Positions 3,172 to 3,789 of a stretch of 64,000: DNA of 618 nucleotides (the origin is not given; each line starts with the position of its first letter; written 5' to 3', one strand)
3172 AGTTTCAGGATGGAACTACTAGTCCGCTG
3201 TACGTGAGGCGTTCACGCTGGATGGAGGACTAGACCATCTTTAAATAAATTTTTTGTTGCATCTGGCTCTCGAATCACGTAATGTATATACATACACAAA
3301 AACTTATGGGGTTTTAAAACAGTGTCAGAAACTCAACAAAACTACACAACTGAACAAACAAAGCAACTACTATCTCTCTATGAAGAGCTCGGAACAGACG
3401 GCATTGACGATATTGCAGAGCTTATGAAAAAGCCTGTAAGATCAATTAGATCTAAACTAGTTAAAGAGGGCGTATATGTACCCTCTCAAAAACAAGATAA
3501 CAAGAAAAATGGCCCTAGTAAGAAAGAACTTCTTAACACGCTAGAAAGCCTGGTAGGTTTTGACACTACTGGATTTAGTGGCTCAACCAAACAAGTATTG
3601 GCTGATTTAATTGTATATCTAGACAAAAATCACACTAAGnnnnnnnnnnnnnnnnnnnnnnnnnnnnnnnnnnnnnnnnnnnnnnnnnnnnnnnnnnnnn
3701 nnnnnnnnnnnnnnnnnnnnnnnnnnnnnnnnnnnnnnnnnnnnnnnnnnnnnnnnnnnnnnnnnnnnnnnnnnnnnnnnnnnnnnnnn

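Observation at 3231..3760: Paralogous small-protein family with one ameliorated copy carrying the same cassette promoter in the AT-rich arm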

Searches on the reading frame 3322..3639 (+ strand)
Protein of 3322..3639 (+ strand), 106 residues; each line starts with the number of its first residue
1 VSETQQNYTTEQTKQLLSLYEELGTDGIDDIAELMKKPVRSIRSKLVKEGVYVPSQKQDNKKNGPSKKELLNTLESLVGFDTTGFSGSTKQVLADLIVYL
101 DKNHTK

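Call 8: search_protein_families(library=pfam, proteins=[window:3322-3639:+], max_evalue=1)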
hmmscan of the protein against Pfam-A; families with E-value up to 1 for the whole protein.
seq(106 aa): 1 family
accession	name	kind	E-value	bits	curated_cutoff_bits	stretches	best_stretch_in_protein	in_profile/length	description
PF00249.37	Myb_DNA-binding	-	0.035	14.7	24.4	1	6-47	2-43/46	Myb-like DNA-binding domain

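Call 9: search_protein_families(library=phrogs, proteins=[window:3322-3639:+], max_evalue=1)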
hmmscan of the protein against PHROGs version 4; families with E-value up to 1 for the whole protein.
seq(106 aa): 3 families
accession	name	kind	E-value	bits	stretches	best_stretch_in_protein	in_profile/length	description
phrog_1725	-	DNA, RNA and nucleotide metabolism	0.00013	23.4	1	21-65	32-78/129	DNA binding protein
phrog_323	-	transcription regulation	0.01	16.4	1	4-59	4-56/319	transcriptional regulator, D5-like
phrog_23550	-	unknown function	0.19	12.8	1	16-49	20-52/57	-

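Call 15: find_homologous_proteins(query=A1, max_evalue=0.001)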
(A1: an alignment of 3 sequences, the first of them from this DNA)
Query A1 (3 sequences) (106 aa, profile of the alignment): 3014 proteins with E <= 0.001 among 8000 candidates; the best 120 are listed.
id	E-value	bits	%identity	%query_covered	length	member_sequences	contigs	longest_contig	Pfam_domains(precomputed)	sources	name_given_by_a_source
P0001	1.4e-53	198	53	92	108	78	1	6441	-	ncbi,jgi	jgi:hypothetical protein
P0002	1.5e-53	197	53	92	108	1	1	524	-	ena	-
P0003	8.3e-53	195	53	92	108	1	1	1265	-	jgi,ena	jgi:hypothetical protein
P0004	2.7e-52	193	59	87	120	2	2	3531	PF26822.1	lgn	-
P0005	3.8e-52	193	57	87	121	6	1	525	PF26822.1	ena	-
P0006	4.3e-52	193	52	87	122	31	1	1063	PF26822.1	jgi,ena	jgi:hypothetical protein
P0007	2.0e-51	191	52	92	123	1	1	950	PF26822.1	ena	-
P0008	3.5e-51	190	51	91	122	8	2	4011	PF26822.1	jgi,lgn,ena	-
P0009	4.6e-51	189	98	100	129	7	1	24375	-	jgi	-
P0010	5.2e-51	189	52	92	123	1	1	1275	PF26822.1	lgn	-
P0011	5.5e-51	189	51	92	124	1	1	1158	PF26822.1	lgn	-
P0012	2.8e-50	187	51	92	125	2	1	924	PF26822.1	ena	-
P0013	3.5e-50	187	49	92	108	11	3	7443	-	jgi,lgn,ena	-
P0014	3.6e-50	187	95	100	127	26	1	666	-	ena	-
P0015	4.9e-50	186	53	92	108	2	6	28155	-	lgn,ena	-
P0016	5.0e-50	186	53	87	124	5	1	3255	PF26822.1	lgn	-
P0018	7.7e-50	185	54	91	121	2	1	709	PF26822.1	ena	-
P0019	9.7e-50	185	53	87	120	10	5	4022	PF26822.1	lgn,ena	-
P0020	1.6e-49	184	56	87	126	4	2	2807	PF26822.1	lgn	-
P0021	1.8e-49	184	53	92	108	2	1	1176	PF26822.1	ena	-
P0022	2.5e-49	184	51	89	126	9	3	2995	PF26822.1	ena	-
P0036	7.6e-47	176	53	87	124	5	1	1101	PF26822.1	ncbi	-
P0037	7.9e-47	176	52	87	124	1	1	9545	PF26822.1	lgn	-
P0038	1.0e-46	175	53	87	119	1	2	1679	PF26822.1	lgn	-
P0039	1.2e-46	175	53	87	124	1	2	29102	PF26822.1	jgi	jgi:vacuolar-type H+-ATPase catalytic subunit A/Vma1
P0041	1.4e-46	175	53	87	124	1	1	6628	PF26822.1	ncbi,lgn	-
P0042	2.5e-46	174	51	92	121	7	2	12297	PF26822.1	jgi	jgi:hypothetical protein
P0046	6.7e-46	173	54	86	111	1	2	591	PF26822.1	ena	-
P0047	7.8e-46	173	57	86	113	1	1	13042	PF26822.1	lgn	-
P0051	2.0e-45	171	54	86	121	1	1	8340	PF26822.1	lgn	-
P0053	2.4e-45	171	50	93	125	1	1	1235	PF26822.1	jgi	jgi:hypothetical protein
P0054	3.7e-45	170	52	86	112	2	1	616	PF26822.1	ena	-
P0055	4.1e-45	170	51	93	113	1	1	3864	PF26822.1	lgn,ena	-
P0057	6.2e-45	170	52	86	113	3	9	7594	PF26822.1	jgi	jgi:hypothetical protein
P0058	7.2e-45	170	57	86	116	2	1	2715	PF26822.1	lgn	-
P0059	7.3e-45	169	80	95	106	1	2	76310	-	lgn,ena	-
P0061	7.7e-45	169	56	86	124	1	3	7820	PF26822.1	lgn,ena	-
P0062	1.1e-44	169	56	86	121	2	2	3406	PF26822.1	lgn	-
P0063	1.3e-44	169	48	87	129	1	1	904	PF26822.1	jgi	jgi:hypothetical protein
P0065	1.5e-44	168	56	86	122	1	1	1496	PF26822.1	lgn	-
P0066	1.6e-44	168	51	93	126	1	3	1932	PF26822.1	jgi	jgi:hypothetical protein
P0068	1.9e-44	168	54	86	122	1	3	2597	PF26822.1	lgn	-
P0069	2.1e-44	168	54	86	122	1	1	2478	PF26822.1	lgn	-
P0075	2.9e-44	168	48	87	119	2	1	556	PF26822.1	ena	-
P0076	3.2e-44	167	56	86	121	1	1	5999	PF26822.1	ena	-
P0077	3.6e-44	167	53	86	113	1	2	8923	PF26822.1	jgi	jgi:hypothetical protein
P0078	3.6e-44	167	55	86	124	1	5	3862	PF26822.1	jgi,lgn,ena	jgi:hypothetical protein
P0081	4.2e-44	167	52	86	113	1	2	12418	PF26822.1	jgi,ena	jgi:hypothetical protein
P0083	6.0e-44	167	53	86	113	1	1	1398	PF26822.1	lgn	-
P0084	9.9e-44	166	53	86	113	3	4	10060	PF26822.1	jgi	jgi:hypothetical protein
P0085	1.0e-43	166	51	86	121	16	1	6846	PF26822.1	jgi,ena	jgi:hypothetical protein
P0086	1.1e-43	166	49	86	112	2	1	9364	PF26822.1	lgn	-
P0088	1.4e-43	165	54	86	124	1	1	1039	PF26822.1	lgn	-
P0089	1.4e-43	165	54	92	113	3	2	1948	PF26822.1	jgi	jgi:hypothetical protein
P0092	5.8e-43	163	47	97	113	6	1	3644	PF26822.1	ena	-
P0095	1.3e-42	162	53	86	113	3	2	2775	PF26822.1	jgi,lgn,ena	jgi:hypothetical protein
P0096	1.7e-42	162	52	87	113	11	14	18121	PF26822.1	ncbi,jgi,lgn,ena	jgi:hypothetical protein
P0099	2.1e-42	162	55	92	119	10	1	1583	PF26822.1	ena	-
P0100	2.2e-42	161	51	95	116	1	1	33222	PF26822.1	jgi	jgi:hypothetical protein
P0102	2.6e-42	161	53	86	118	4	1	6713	PF26822.1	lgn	-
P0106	3.4e-42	161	51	92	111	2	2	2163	PF26822.1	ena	-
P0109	4.4e-42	161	51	87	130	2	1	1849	PF26822.1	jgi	jgi:hypothetical protein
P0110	4.5e-42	161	54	87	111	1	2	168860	PF26822.1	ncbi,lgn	-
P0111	4.7e-42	160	55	92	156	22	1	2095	PF26822.1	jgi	-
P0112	5.4e-42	160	54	86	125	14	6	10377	PF26822.1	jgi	jgi:hypothetical protein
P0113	5.4e-42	160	52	87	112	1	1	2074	PF26822.1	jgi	jgi:hypothetical protein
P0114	6.1e-42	160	58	86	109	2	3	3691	PF26822.1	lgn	-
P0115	6.7e-42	160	48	92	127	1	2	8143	PF26822.1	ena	-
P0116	6.8e-42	160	49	97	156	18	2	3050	PF26822.1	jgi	-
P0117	8.2e-42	160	52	95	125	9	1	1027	PF26822.1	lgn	-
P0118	8.2e-42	160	55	86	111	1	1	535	PF26822.1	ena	-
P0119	9.9e-42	159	47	98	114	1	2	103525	-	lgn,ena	-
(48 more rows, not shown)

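Call 17: search_protein_families(library=pfam, proteins=[P0004, P0006, P0110, P0001, P0009, P0119], max_evalue=1)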
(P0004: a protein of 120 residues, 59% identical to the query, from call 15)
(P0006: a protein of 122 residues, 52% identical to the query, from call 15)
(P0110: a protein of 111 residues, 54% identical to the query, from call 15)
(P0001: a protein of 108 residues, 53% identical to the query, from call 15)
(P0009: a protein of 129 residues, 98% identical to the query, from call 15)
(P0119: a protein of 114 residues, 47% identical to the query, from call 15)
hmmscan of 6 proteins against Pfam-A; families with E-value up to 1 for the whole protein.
P0004 (120 aa): 1 family
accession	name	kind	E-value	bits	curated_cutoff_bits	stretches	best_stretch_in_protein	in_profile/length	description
PF08281.18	Sigma70_r4_2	-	0.05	13.7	25.7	1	34-51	32-49/54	Sigma-70, region 4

P0006 (122 aa): 2 families
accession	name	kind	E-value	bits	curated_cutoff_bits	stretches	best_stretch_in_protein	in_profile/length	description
PF12029.13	DUF3516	-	0.027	14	25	1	25-117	289-375/464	Domain of unknown function (DUF3516)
PF08281.18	Sigma70_r4_2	-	0.082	13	25.7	1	31-51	29-49/54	Sigma-70, region 4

P0110 (111 aa): 2 families
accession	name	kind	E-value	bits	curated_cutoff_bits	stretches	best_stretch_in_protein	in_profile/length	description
PF08281.18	Sigma70_r4_2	-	0.011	15.8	25.7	1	30-51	28-49/54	Sigma-70, region 4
PF08706.16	D5_N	-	0.25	12.1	22.4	1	17-91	42-111/145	D5 N terminal like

P0001 (108 aa): 4 families
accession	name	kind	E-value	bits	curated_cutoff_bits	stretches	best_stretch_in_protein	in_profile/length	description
PF08281.18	Sigma70_r4_2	-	0.0083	16.2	25.7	1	23-48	24-49/54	Sigma-70, region 4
PF22564.2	HAAS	-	0.11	13.3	27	0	18-39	27-50/55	HAAS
PF12029.13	DUF3516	-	0.16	11.5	25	1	23-68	290-333/464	Domain of unknown function (DUF3516)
PF13384.12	HTH_23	-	0.21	11.9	24.6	1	15-43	9-35/50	Homeodomain-like domain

P0009 (129 aa): 1 family
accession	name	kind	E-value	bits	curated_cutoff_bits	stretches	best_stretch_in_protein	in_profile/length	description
PF00249.37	Myb_DNA-binding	-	0.055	14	24.4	1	29-70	2-43/46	Myb-like DNA-binding domain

P0119 (114 aa): 1 family
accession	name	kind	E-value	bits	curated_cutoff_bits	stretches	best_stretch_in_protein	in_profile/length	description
PF08281.18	Sigma70_r4_2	-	0.023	14.8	25.7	1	29-48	30-49/54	Sigma-70, region 4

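Call 20: find_encoding_contigs(protein=P0110, flank=10000, max_places=3)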
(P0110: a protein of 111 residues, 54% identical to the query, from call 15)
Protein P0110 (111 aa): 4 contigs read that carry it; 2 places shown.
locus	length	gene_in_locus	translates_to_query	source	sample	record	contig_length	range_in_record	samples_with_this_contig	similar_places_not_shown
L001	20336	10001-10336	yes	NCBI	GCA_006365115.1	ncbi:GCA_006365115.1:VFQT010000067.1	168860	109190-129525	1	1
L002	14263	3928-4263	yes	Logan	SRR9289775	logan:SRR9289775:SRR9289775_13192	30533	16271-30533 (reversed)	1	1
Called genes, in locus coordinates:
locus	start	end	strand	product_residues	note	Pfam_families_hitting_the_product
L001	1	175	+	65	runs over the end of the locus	-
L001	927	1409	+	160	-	PF26880:Phage_T5_dNMPase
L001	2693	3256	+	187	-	PF07486:Hydrolase_2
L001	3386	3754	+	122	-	-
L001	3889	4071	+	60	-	-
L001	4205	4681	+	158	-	PF26880:Phage_T5_dNMPase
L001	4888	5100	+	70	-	-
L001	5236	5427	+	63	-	-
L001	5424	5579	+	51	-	-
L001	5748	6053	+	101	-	PF21840:DUF6899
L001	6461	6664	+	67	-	-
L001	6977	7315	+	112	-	PF26822:Phage_T5_A2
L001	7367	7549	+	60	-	PF17441:DUF5419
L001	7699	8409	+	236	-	-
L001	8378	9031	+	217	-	-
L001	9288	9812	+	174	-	-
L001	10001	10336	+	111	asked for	PF26822:Phage_T5_A2 (weak)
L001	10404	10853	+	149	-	-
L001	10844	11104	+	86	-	-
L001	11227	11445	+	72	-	-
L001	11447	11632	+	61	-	-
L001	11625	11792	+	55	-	-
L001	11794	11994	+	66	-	-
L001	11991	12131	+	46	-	-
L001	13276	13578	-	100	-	-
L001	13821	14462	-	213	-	-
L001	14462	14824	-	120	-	PF21866:DUF6915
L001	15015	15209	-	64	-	-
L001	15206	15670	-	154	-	PF25185:Tad3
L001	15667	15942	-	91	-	-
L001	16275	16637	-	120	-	-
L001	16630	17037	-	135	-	-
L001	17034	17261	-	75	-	-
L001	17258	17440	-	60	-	-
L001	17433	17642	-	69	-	-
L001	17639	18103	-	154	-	-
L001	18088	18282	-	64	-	-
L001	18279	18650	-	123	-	PF10686:YAcAr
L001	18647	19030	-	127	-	-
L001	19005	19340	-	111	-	-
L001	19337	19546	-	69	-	-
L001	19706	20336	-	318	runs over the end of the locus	PF01145:Band_7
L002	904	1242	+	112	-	PF26822:Phage_T5_A2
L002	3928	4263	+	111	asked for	PF26822:Phage_T5_A2 (weak)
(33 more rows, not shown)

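Call 29: find_encoding_contigs(protein=P0059, flank=10000, max_places=3)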
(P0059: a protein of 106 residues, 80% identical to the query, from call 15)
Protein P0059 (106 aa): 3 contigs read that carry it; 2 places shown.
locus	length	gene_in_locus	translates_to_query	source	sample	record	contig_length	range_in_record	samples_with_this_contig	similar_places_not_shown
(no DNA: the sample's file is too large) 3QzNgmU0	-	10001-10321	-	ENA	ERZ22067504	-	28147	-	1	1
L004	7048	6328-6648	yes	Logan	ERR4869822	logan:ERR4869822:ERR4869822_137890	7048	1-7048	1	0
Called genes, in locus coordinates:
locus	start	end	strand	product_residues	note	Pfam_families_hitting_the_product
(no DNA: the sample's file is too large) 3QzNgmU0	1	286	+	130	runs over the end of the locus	PF00011:HSP20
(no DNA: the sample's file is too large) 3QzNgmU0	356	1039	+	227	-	PF12705:PDDEXK_1 (weak)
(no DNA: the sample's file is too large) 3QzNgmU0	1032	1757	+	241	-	PF02562:PhoH, PF00580:UvrD-helicase (faint), PF13245:AAA_19 (weak), PF13604:AAA_30 (faint)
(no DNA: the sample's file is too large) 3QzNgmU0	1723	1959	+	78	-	-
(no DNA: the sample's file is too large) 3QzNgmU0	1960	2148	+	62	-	-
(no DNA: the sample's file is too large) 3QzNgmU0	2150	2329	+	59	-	-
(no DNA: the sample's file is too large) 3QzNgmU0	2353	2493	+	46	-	-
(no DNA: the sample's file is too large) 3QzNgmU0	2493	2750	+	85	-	-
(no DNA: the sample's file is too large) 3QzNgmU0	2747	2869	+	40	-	-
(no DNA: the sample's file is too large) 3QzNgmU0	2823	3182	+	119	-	-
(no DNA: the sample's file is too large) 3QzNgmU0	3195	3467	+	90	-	-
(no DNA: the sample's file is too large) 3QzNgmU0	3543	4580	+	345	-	PF03851:UvdE, PF01261:AP_endonuc_2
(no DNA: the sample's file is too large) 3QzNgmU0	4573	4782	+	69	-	-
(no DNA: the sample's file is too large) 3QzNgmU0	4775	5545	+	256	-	-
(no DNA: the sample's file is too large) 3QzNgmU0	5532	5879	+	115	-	-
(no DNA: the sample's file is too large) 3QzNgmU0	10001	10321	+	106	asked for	-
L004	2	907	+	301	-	?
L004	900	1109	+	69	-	-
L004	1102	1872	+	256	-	-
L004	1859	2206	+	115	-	-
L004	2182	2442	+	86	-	-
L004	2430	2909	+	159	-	PF01467:CTP_transf_like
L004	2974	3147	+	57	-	-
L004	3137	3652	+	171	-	PF10263:SprT-like (faint)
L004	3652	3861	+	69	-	-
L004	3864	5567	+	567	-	PF22745:Nlig-Ia, PF01653:DNA_ligase_aden, PF03120:OB_DNA_ligase, PF12826:HHH_2 (weak)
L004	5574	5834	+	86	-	-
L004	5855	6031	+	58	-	-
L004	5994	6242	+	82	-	-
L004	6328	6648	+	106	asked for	-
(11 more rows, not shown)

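Call 42: find_encoding_contigs(protein=P0009, flank=10000, max_places=3)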
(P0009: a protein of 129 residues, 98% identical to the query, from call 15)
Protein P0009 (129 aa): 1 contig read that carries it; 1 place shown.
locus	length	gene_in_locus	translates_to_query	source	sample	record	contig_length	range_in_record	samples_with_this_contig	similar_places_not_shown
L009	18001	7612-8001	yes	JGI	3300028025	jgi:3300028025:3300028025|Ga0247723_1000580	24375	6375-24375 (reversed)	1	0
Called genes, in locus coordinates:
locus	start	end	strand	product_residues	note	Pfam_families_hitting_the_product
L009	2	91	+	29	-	?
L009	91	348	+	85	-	-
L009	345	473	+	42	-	-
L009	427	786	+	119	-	-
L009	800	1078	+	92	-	-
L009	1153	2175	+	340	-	PF03851:UvdE, PF01261:AP_endonuc_2 (weak)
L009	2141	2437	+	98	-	-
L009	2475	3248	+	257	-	-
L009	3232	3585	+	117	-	-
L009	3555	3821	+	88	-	-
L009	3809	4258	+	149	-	PF01467:CTP_transf_like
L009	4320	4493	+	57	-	-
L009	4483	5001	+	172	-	-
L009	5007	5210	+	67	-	-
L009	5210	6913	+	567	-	PF22745:Nlig-Ia, PF01653:DNA_ligase_aden, PF03120:OB_DNA_ligase, PF12826:HHH_2 (weak)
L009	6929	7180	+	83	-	-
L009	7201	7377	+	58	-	-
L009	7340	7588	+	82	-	-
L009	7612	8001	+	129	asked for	-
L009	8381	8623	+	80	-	-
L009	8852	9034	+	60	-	-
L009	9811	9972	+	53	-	-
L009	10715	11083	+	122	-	PF02675:AdoMet_dc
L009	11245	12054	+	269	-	PF01471:PG_binding_1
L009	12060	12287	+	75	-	-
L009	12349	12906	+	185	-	PF27024:Phage_T7_kinase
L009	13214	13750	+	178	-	PF01844:HNH, PF14279:HNH_5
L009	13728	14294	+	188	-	-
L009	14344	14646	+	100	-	-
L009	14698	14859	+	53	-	-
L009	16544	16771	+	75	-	-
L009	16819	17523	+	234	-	PF05175:MTS (weak), PF13489:Methyltransf_23, PF13847:Methyltransf_31 (weak), PF08242:Methyltransf_12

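Call 44: find_related_loci(query=A1, collection=viral_contigs, flank=10000)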
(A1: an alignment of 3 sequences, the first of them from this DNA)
Query A1 (106 aa) in viral_contigs; peptide patterns used: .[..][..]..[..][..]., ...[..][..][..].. (x = any residue, [..] = any of these).
172 stretches matched a pattern; 31 encode a relative of the query (tblastn E <= 1e-3); 31 distinct loci.
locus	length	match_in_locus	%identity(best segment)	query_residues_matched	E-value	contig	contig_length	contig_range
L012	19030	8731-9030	72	1-100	1e-46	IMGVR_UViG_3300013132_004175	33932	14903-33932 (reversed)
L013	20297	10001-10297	57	1-97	9e-33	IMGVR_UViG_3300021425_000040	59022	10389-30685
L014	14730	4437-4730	56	7-103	1e-32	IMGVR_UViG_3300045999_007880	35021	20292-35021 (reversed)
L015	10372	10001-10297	57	1-97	2e-32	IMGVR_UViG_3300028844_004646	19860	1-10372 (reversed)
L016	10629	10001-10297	57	1-97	3e-32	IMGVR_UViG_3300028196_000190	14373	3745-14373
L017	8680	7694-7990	57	1-97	5e-32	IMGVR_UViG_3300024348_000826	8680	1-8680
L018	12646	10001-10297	57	1-97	3e-32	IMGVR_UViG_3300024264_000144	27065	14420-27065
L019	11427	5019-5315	57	1-97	3e-32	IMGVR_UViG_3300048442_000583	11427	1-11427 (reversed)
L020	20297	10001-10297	56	1-97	8e-32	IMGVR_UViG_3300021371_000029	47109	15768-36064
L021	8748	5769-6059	55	7-101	1e-31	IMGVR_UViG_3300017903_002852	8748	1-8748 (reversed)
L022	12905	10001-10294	51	7-102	1e-30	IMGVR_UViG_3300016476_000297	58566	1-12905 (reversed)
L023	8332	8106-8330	69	1-75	2e-30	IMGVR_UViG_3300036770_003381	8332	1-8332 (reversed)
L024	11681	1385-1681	52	1-97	5e-30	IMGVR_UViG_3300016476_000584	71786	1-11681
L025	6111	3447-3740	53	7-102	4e-30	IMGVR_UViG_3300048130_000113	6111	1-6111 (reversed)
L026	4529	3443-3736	53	7-102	4e-30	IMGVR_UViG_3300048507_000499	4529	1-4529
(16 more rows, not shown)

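Call 52: search_solved_structures(query=A2, max_evalue=1, show_alignments=2)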
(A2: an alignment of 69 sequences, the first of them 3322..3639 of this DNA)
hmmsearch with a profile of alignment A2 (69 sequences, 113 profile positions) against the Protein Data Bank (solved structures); distinct sequences matched with E-value up to 1: 2.
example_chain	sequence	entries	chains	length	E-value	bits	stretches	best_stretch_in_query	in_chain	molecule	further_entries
2lse_A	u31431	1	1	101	0.054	17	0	7-58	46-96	Four Helix Bundle Protein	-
8e55_A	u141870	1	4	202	0.33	14.4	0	16-53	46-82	SG135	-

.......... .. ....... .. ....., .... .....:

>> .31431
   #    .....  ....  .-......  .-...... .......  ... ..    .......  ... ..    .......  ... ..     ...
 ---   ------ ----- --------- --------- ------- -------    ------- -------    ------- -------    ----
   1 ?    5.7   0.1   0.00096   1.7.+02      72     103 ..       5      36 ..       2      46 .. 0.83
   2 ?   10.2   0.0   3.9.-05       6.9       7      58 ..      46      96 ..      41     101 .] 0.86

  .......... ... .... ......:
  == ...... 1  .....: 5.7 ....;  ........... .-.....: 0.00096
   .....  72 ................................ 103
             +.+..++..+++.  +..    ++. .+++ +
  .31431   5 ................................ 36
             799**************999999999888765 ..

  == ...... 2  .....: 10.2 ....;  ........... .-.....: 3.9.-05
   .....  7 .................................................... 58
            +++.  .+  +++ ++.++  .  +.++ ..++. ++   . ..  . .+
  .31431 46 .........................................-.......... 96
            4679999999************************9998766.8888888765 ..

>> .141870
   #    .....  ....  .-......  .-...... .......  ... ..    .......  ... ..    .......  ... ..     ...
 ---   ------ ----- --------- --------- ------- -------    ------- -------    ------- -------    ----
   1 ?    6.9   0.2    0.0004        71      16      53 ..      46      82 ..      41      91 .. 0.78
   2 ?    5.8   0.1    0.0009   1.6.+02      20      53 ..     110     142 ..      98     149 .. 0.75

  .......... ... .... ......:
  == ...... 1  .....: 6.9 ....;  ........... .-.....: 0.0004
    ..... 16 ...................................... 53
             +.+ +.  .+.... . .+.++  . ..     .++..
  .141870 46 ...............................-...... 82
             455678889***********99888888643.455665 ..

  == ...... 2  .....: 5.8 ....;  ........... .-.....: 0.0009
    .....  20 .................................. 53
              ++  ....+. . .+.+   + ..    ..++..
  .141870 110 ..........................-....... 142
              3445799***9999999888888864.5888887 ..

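Call 55: predict_structure(alignment_id=A2)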
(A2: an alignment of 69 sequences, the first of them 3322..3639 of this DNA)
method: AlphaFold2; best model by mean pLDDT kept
length: 106 residues; sequences in the alignment: 69
mean_pLDDT: 83.8   pTM: 0.49
mean pLDDT of the five models: 83.8, 80.2, 79.9, 78.1, 76.4
residues with pLDDT >= 90: 46; 70-90: 43; 50-70: 13; < 50: 4
segments of 3 or more residues with pLDDT < 50: 1-3
pLDDT, mean of each block of 10 residues (from residue 1): 66 95 92 94 94 73 74 88 85 87 67
secondary structure, 60 per line:
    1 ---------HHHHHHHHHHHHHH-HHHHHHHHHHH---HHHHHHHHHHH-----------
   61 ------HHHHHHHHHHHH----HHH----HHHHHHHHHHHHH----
elements in order: H10-23 H25-35 H39-49 H67-78 H90-102
